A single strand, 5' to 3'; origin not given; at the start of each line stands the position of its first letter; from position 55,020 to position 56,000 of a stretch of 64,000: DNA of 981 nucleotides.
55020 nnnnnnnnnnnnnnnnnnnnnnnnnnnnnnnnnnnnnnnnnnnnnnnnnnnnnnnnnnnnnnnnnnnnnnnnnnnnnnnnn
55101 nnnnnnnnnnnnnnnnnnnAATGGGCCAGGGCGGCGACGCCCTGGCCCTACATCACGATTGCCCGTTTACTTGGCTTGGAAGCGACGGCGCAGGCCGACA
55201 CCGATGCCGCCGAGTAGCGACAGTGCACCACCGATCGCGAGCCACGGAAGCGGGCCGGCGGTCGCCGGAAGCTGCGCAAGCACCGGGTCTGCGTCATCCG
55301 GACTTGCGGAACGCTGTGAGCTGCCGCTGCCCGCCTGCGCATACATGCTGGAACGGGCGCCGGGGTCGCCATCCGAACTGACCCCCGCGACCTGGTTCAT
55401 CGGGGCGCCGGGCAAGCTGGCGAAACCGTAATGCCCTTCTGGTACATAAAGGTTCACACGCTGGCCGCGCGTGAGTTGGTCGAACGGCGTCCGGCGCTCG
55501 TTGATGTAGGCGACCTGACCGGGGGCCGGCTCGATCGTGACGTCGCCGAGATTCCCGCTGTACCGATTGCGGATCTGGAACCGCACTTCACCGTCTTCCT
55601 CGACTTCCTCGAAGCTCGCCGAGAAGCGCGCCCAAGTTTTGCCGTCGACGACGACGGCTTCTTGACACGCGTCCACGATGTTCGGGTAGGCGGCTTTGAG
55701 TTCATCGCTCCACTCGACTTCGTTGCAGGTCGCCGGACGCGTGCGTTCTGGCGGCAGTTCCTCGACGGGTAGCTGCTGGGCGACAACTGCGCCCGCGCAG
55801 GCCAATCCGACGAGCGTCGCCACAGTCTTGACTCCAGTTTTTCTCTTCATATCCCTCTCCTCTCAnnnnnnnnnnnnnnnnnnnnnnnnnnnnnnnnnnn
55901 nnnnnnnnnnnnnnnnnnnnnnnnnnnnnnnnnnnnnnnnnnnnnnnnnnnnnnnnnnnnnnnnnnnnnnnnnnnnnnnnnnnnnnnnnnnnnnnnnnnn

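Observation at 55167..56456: Gram-negative sortase with a dedicated, atypically small LPATAG substrate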

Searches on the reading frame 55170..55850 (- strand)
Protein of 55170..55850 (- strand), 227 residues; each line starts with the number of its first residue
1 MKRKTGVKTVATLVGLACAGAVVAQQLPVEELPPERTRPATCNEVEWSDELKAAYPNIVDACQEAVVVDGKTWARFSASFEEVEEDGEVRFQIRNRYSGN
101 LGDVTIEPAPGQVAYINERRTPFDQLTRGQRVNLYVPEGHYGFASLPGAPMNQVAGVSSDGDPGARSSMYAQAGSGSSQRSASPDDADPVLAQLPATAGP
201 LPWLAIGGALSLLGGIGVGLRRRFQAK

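Call 3: search_protein_families(library=pfam, proteins=[window:55170-55850:-], max_evalue=1)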
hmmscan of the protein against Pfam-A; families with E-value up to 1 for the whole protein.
window:55170-55850:- (227 aa): 2 families
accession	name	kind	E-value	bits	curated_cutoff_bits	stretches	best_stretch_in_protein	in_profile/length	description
PF00746.26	Gram_pos_anchor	-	0.0013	19.1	20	1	192-223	7-39/43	LPXTG cell wall anchor motif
PF25489.1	At5g54830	-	0.031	14.7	27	1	107-140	22-55/126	At5g54830-like domain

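Call 4: search_protein_families(library=ncbifam, proteins=[window:55170-55850:-], max_evalue=1)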
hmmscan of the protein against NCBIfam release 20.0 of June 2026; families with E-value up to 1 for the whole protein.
window:55170-55850:- (227 aa): 1 family
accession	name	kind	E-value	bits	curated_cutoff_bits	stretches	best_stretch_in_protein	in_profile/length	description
TIGR01167.1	LPXTG_anchor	domain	0.031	14.9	15.9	1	193-224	1-32/34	LPXTG cell wall anchor domain-containing protein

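Call 5: find_homologous_proteins(query=window:55170-55850:-, max_evalue=0.001)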
Query window:55170-55850:- (227 aa): 84 proteins with E <= 0.001 among 1765 candidates.
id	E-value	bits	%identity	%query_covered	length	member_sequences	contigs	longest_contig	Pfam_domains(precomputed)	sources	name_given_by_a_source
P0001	1.3e-146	505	100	100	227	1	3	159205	-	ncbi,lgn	ncbi:MAG: LPXTG cell wall anchor domain-containing protein [Gammaproteobacteria bacterium]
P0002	5.7e-133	460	89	100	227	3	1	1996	-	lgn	-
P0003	1.3e-126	439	87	100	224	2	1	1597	-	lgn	-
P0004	3.9e-124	431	86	99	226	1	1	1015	-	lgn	-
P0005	4.4e-120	418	85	100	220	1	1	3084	-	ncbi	-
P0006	8.8e-118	410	84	99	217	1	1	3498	-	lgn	-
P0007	1.9e-109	383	80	100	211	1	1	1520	-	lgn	-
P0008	1.4e-107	377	77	98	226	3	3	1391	-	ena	-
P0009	1.3e-103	364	76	98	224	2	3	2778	-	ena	-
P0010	1.2e-102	361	76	98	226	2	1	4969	-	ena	-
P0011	7.2e-100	352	72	99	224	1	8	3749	-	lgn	-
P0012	1.1e-97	345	70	99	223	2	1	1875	-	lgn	-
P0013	8.2e-82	293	60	92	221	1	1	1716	-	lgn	-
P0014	1.4e-75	272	57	99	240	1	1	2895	-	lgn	-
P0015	2.7e-71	258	59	99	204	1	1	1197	-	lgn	-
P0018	1.1e-69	253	55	98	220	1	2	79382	-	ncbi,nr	ncbi:MAG: hypothetical protein LC632_01170 [Xanthomonadaceae bacterium]|nr:hypothetical protein [Xan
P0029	2.8e-51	193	43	98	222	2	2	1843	PF00746.27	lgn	-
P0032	5.6e-50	188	44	89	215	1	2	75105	-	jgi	jgi:hypothetical protein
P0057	4.2e-43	166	39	90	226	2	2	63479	-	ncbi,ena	-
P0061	3.0e-42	163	41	96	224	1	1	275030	-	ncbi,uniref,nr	ncbi:hypothetical protein G4Y73_12730 [Wenzhouxiangella sp. XN201]|uniref:hypothetical protein n=1 T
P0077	6.8e-38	149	41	93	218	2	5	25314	-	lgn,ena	-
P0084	1.2e-5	43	25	81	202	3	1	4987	-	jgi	-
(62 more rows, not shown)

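Call 8: find_encoding_contigs(protein=P0061, flank=6000, max_places=2)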
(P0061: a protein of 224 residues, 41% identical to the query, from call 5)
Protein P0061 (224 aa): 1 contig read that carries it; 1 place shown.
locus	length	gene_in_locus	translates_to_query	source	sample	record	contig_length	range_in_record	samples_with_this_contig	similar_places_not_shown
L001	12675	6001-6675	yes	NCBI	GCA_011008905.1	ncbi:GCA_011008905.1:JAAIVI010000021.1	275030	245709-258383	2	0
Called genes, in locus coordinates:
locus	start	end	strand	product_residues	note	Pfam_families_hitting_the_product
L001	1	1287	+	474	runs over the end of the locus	PF00224:PK, PF02887:PK_C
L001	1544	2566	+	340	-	PF00274:Glycolytic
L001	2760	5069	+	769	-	PF00390:malic, PF03949:Malic_M, PF01515:PTA_PTB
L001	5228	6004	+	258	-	PF04203:Sortase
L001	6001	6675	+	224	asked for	-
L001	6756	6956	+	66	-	PF07311:Dodecin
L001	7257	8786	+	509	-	PF00989:PAS, PF08448:PAS_4, PF08447:PAS_3, PF13426:PAS_9, PF00989:PAS, PF08448:PAS_4, PF13426:PAS_9, PF00990:GGDEF, +1 more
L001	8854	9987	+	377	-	PF00487:FA_desaturase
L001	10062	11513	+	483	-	PF01435:Peptidase_M48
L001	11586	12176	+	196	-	PF00989:PAS (faint), PF13188:PAS_8 (weak), PF08448:PAS_4 (weak)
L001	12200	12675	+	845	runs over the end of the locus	PF01339:CheB_methylest, PF03705:CheR_N, PF01739:CheR, PF08448:PAS_4 (weak), PF13596:PAS_10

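Call 9: find_encoding_contigs(protein=P0018, flank=6000, max_places=2)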
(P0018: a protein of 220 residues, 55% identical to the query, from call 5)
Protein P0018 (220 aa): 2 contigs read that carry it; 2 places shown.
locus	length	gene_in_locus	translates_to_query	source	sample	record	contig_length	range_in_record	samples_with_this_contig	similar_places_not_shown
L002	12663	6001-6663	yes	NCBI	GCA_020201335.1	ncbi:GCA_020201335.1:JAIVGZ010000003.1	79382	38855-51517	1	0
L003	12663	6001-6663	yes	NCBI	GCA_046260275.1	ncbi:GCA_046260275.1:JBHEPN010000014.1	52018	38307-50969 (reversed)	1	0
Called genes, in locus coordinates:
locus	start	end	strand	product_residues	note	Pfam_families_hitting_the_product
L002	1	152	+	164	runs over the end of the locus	PF02358:Trehalose_PPase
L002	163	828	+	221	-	-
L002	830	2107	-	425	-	-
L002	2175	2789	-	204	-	PF04367:DUF502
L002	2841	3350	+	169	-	PF14534:DUF4440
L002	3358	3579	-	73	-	-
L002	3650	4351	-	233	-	PF00027:cNMP_binding (faint), PF13545:HTH_Crp_2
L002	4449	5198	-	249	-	PF13545:HTH_Crp_2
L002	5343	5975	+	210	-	PF04203:Sortase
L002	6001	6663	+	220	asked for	-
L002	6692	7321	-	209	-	PF00081:Sod_Fe_N, PF02777:Sod_Fe_C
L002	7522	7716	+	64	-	-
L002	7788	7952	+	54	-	PF05532:CsbD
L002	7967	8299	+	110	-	PF05239:PRC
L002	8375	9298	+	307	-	PF04972:BON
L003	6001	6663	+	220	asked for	-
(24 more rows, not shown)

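Call 10: find_encoding_contigs(protein=P0032, flank=5000, max_places=1)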
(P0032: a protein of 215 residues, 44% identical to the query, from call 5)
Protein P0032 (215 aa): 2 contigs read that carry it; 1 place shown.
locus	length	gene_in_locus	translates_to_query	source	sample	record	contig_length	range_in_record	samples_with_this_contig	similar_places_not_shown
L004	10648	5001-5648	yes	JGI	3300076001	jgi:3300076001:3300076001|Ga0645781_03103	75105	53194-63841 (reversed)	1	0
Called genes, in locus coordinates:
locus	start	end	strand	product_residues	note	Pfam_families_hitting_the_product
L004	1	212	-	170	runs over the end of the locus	PF02469:Fasciclin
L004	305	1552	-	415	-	-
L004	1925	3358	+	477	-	PF01435:Peptidase_M48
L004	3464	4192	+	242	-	PF00027:cNMP_binding (weak), PF13545:HTH_Crp_2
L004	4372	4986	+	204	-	PF04203:Sortase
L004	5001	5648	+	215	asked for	-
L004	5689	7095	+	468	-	PF00989:PAS, PF08448:PAS_4, PF13426:PAS_9, PF08447:PAS_3, PF00989:PAS, PF08448:PAS_4, PF13426:PAS_9, PF00990:GGDEF, +1 more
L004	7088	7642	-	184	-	PF04366:Ysc84 (weak)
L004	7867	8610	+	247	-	PF00027:cNMP_binding, PF13545:HTH_Crp_2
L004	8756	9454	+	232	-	PF00027:cNMP_binding (weak), PF13545:HTH_Crp_2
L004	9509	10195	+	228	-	PF13432:TPR_16 (weak), PF23914:TPR_CcmH_CycH (faint), PF00515:TPR_1 (weak), PF07719:TPR_2 (faint)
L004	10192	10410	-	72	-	-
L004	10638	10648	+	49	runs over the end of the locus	PF18919:DUF5670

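Call 11: find_encoding_contigs(protein=P0057, flank=5000, max_places=1)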
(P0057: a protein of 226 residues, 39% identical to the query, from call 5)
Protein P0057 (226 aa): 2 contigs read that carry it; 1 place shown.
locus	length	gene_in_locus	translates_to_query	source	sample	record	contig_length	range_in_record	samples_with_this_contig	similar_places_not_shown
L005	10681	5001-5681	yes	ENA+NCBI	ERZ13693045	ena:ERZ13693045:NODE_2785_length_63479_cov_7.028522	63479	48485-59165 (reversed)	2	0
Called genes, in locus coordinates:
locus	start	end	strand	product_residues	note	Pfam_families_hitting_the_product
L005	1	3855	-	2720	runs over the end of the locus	PF10091:Glycoamylase, PF06165:GH94_b-supersand, PF17167:Glyco_hydro_94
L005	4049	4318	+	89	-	PF04226:Transgly_assoc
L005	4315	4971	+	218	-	PF04203:Sortase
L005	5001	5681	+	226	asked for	-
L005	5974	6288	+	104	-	PF04972:BON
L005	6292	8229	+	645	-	PF20245:DUF6600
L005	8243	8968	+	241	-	PF13545:HTH_Crp_2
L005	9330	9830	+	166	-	PF13441:Gly-zipper_YMGG (weak), PF05433:Rick_17kDa_Anti, PF13488:Gly-zipper_Omp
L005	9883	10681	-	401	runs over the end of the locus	PF00291:PALP, PF01842:ACT (weak), PF13291:ACT_4 (weak)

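Call 12: find_encoding_contigs(protein=P0077, flank=5000, max_places=1)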
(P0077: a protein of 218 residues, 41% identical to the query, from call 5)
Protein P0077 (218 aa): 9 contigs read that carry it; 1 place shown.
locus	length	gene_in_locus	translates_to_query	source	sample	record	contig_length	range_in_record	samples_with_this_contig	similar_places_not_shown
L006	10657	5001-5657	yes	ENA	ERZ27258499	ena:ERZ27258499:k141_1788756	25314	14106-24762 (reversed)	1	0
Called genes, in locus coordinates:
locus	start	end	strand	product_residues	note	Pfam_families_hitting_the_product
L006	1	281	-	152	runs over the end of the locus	PF02566:OsmC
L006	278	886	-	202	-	-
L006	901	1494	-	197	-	PF05685:Uma2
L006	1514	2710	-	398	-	PF00155:Aminotran_1_2, PF01212:Beta_elim_lyase (faint)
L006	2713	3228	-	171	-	-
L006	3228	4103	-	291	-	PF02551:Acyl_CoA_thio (weak), PF13622:4HBT_3, PF20789:4HBT_3C, PF02551:Acyl_CoA_thio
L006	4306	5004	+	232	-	PF04203:Sortase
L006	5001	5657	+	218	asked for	-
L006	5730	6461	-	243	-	PF01177:Asp_Glu_race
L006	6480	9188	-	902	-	PF00069:Pkinase, PF07714:PK_Tyr_Ser-Thr, PF03109:ABC1 (weak), PF07719:TPR_2 (faint), PF13374:TPR_10 (faint), PF13424:TPR_12 (weak)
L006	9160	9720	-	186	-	PF07638:Sigma70_ECF, PF08281:Sigma70_r4_2, PF04545:Sigma70_r4 (weak)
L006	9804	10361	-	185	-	PF01510:Amidase_2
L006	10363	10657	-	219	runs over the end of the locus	-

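Call 13: find_encoding_contigs(protein=P0084, flank=5000, max_places=1)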
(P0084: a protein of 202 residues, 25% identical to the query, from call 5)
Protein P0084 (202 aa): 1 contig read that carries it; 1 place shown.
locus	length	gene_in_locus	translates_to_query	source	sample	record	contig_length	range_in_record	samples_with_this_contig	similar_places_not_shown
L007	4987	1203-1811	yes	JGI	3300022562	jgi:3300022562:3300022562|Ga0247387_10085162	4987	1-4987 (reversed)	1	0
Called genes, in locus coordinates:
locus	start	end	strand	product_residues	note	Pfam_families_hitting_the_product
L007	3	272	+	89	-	?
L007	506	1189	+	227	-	PF04203:Sortase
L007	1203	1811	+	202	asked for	-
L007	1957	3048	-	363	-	PF01594:AI-2E_transport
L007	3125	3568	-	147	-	PF02082:Rrf2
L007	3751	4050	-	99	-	PF00034:Cytochrom_C, PF13442:Cytochrome_CBB3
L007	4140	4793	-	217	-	PF06026:Rib_5-P_isom_A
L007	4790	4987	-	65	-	?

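Call 22: find_related_loci(query=A2, collection=genome_contigs, flank=6000)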
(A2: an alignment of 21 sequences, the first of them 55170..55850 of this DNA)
Query A2 (227 aa) in genome_contigs; peptide patterns used: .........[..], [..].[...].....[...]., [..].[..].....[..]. (x = any residue, [..] = any of these).
176 stretches matched a pattern; 51 encode a relative of the query (tblastn E <= 1e-3); 51 distinct loci.
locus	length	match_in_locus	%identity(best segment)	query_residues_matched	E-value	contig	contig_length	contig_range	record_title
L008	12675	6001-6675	91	1-226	2e-137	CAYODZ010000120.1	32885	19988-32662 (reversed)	MAG TPA_asm: uncultured Gammaproteobacteria bacterium isolate binchicken_co31_113 genome assembly, contig: k141_4170362,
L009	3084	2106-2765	85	1-227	4e-131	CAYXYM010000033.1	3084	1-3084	MAG TPA_asm: uncultured Gammaproteobacteria bacterium isolate binchicken_co31_439 genome assembly, contig: k141_2277284,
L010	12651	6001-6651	55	1-224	3e-76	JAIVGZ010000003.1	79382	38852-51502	MAG: Natronospirales bacterium isolate MAG22 MTG22_273, whole genome shotgun sequence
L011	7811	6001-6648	44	1-224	9e-59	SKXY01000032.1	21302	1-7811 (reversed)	MAG: Wenzhouxiangella sp. isolate CSSed162cmB_265 CSSed16-2cmB-5257, whole genome shotgun sequence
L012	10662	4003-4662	41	1-224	2e-53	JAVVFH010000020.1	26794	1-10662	MAG: Lysobacterales bacterium isolate TamC13-42 NODE_20_length_26794_cov_3.842984, whole genome shotgun sequence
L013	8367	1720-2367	42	3-223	6e-53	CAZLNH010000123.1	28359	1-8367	MAG TPA_asm: uncultured Woeseiaceae bacterium isolate binchicken_co31_70 genome assembly, contig: k141_1165546, whole ge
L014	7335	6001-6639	44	1-226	2e-52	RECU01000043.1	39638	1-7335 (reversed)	MAG: Gammaproteobacteria bacterium isolate DLM2.Bin61 NODE_937_length_39638_cov_28.842, whole genome shotgun sequence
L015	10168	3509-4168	41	1-222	1e-51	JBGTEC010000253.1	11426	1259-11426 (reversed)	MAG: Wenzhouxiangella sp. isolate JTS-RE158 k141_7215531, whole genome shotgun sequence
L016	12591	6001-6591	44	4-218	8e-52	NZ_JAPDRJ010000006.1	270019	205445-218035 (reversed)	Lentisalinibacter orientalis strain YNA5901 scaffold6_size270055, whole genome shotgun sequence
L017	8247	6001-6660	41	1-222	5e-51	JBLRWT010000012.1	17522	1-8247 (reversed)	MAG: Wenzhouxiangella sp. isolate TamC05-18 NODE_12_length_17522_cov_1.680195, whole genome shotgun sequence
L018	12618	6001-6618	41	1-222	1e-50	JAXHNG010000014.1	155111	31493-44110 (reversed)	MAG: Lysobacterales bacterium isolate Salar_de_Ascotan_soil_MAG_ASO79 contig_797_polypolish, whole genome shotgun sequen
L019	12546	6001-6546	44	10-205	2e-47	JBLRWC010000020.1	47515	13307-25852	MAG: Gammaproteobacteria bacterium isolate TamC05-01 NODE_388_length_47515_cov_77.300169, whole genome shotgun sequence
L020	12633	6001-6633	40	1-224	3e-47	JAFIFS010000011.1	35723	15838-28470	MAG: Chromatiales bacterium isolate coassembly_bin.65 k141_117720, whole genome shotgun sequence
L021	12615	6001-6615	40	6-227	4e-44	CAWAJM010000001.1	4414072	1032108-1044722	MAG: uncultured Gammaproteobacteria bacterium isolate MFD02416.bin.1.279 genome assembly, contig: contig_10274, whole ge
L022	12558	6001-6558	42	5-204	1e-43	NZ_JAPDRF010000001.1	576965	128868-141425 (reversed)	Lentisalinibacter sediminis strain C23 scaffold1_size577046, whole genome shotgun sequence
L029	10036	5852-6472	41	1-226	1e-41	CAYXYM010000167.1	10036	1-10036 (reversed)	MAG TPA_asm: uncultured Gammaproteobacteria bacterium isolate binchicken_co31_439 genome assembly, contig: k141_3922546,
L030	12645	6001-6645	36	2-223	1e-41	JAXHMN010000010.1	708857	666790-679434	MAG: Melioribacteraceae bacterium isolate Salar_de_Ascotan_soil_MAG_ASO53 contig_2972_polypolish, whole genome shotgun s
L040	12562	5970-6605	37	2-226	4e-34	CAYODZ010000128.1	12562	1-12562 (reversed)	MAG TPA_asm: uncultured Gammaproteobacteria bacterium isolate binchicken_co31_113 genome assembly, contig: k141_4691447,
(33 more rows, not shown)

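Call 28: predict_structure(alignment_id=A1)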
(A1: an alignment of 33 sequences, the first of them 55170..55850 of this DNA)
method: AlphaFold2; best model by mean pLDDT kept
length: 227 residues; sequences in the alignment: 33
mean_pLDDT: 77.7   pTM: 0.59
mean pLDDT of the five models: 77.7, 76.2, 76.1, 76.0, 75.4
residues with pLDDT >= 90: 113; 70-90: 33; 50-70: 45; < 50: 36
segments of 3 or more residues with pLDDT < 50: 1-3, 31-33, 171-181, 185-191, 193-195
pLDDT, mean of each block of 10 residues (from residue 1): 47 54 52 64 95 93 95 97 97 92 95 94 98 97 96 92 54 44 47 51 72 83 76
secondary structure, 60 per line:
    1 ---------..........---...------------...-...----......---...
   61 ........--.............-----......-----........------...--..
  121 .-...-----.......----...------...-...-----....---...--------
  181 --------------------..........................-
elements in order: H10-19 E38-40 H49-54 H58-61 E62-68 E71-83 E89-94 E100-107 E114-116 E119-121 E131-137 E142-144 E155-157 H163-166 H201-226

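Call 41: fold_search(model_id=the predicted structure, library=pdb)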
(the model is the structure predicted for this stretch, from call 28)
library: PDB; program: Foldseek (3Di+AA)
matches with E <= 10: 372; with E <= 0.001: 0
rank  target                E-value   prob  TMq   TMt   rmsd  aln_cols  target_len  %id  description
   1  1iz6_A                2.5e-01  0.05  0.10  0.13  17.6       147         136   12  Crystal Structure of Translation Initiation Factor 5A from Pyrococcus Horikoshii (released 2003-01-28)
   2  7wah_A                6.6e-01  0.30  0.18  0.03   9.3        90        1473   16  Structure of Cas7-11 in complex with guide RNA and target RNA (released 2022-06-15)
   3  1eif                  6.9e-01  0.02  0.10  0.14  17.4       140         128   14  EUKARYOTIC TRANSLATION INITIATION FACTOR 5A FROM METHANOCOCCUS JANNASCHII (released 1998-10-14)
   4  2eif                  8.7e-01  0.02  0.09  0.13  17.0       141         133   13  Eukaryotic translation initiation factor 5A from Methanococcus jannaschii (released 1999-10-12)
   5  8b65                  8.7e-01  0.01  0.07  0.07  15.2       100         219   12  Structure of rsCherry crystallized in anaerobic conditions (released 2023-04-05)
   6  8eey_A                9.2e-01  0.33  0.21  0.04   9.2        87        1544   13  Cas7-11 in complex with DR-mismatched target RNA, Csx29 and Csx30 (released 2022-11-16)
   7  2n3s_MODEL_1_A        9.2e-01  0.21  0.17  0.43   6.5        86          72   10  NMR Assignments and structure of Translation initiation factor IF-1 from Burkholderia thailandensis E264. (released 2015-06-24)
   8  7y9y_A                9.2e-01  0.20  0.17  0.03   9.2        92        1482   15  Structure of the Cas7-11-Csx29-guide RNA-target RNA (no PFS) complex (released 2022-11-09)
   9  6edw_A                9.2e-01  0.06  0.12  0.05  12.6       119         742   10  Crystal structure of Mycobacterium tuberculosis ICL2 in the apo form (released 2019-08-14)
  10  2zgq_B                1.0e+00  0.05  0.12  0.16  10.3        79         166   11  Crystal structure of AAL mutant L33A in P1 spacegroup (released 2009-01-20)
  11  2wg6_A                1.1e+00  0.30  0.15  0.34   4.8        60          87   22  Proteasome-Activating Nucleotidase (PAN) N-domain (57-134) from Archaeoglobus fulgidus fused to GCN4, P61A Mutant (released 2009-04-28)
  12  9jx2                  1.1e+00  0.01  0.06  0.07  13.6        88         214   11  Structure of rsCherry exposed to oxygen for 8 days (released 2025-07-09)
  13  2wg5_A                1.2e+00  0.30  0.15  0.34   4.8        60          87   22  Proteasome-Activating Nucleotidase (PAN) N-domain (57-134) from Archaeoglobus fulgidus fused to GCN4 (released 2009-04-28)
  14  1azx_L                1.2e+00  0.08  0.17  0.11  12.0       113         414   14  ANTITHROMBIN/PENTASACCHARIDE COMPLEX (released 1999-01-13)
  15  1e04_L                1.4e+00  0.06  0.16  0.10  11.2       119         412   11  PLASMA BETA ANTITHROMBIN-III (released 2000-06-02)
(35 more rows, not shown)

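Call 42: search_protein_representatives(alignment_id=A1)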
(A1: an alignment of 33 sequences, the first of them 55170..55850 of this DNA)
Query: 33 sequences, 218 profile positions. Proteins with E-value up to 0.001 (for the whole library): 1022; up to 1e-10: 340; up to 1e-30: 61. The best 150 are listed.
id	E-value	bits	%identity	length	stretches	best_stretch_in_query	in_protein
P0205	2.0e-84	298.7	-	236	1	3-217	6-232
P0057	3.2e-77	275.2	-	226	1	1-216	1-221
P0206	5.4e-77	274.5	-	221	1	5-216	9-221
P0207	6.7e-77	274.2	-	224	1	1-216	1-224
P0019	2.2e-76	272.5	-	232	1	1-216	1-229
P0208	9.1e-71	254.1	-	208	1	1-215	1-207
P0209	3.4e-70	252.2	-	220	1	1-216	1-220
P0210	4.0e-70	252.0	-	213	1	4-216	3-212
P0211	8.7e-70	250.9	-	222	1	1-216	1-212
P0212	3.2e-69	249.0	-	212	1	1-216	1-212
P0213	3.0e-68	245.9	-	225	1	8-216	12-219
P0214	1.2e-67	243.9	-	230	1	1-217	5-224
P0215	2.0e-66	239.9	-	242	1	6-216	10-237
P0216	3.1e-65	236.0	-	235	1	5-217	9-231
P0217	8.1e-63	228.1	-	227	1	5-216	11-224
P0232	7.6e-50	185.7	-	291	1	5-169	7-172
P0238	4.7e-41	157.0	-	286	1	6-160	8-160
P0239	1.0e-38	149.3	-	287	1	4-162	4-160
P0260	1.2e-31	126.2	-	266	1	8-175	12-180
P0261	1.8e-31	125.7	-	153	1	50-165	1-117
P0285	1.7e-25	106.1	-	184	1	28-163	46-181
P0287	2.3e-25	105.7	-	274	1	9-98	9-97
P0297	1.3e-23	99.9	-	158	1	8-158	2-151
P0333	1.0e-20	90.5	-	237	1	31-182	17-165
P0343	4.0e-20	88.6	-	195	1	10-159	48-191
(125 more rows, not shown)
